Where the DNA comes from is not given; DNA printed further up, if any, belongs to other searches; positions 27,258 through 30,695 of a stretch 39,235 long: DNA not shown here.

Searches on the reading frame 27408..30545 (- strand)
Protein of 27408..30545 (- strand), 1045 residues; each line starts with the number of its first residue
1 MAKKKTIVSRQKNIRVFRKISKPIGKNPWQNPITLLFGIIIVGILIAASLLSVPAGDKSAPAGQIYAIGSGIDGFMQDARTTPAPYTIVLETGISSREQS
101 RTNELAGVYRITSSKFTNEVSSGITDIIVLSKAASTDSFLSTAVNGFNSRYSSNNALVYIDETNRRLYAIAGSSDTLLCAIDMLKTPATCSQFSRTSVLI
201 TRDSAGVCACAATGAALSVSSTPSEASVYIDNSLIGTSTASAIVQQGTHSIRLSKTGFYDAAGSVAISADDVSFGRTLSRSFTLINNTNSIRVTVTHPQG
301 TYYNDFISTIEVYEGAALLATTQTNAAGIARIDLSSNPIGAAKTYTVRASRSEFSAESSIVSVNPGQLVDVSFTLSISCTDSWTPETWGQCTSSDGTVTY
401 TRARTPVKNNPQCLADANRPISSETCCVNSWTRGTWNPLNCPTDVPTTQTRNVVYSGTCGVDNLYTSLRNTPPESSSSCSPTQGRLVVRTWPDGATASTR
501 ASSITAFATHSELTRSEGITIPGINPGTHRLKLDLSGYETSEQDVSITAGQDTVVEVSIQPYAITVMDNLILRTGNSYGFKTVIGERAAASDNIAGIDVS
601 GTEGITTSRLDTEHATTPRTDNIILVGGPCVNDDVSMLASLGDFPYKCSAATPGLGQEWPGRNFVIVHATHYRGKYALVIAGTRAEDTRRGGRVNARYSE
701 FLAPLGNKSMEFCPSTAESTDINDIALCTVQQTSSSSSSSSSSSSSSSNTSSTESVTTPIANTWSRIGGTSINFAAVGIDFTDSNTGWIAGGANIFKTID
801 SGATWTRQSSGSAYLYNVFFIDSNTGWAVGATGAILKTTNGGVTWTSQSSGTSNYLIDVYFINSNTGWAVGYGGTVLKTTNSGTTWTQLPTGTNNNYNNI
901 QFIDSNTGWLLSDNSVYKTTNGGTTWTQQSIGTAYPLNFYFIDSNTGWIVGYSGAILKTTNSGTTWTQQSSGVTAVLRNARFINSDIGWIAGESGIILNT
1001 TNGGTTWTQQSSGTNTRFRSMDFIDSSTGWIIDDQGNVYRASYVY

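Call 10: search_protein_families(library=pfam, proteins=[window:27408-30545:-])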
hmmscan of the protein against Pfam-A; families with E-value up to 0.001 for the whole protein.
window:27408-30545:- (1045 aa): 4 families
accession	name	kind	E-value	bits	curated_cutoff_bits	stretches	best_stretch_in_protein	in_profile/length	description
PF14870.12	PSII_BNR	-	2.7e-28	99.5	27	4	814-890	19-98/303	Photosynthesis system II assembly factor YCF48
PF08308.17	PEGA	-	1.6e-18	66.8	20.8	2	217-271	4-59/71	PEGA domain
PF13620.12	CarboxypepD_reg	-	2.1e-08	34.8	32.3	0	520-558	41-80/82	Carboxypeptidase regulatory-like domain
PF05124.17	S_layer_C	-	0.00012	22.2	23.9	0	609-689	98-167/177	S-layer like family, outer domain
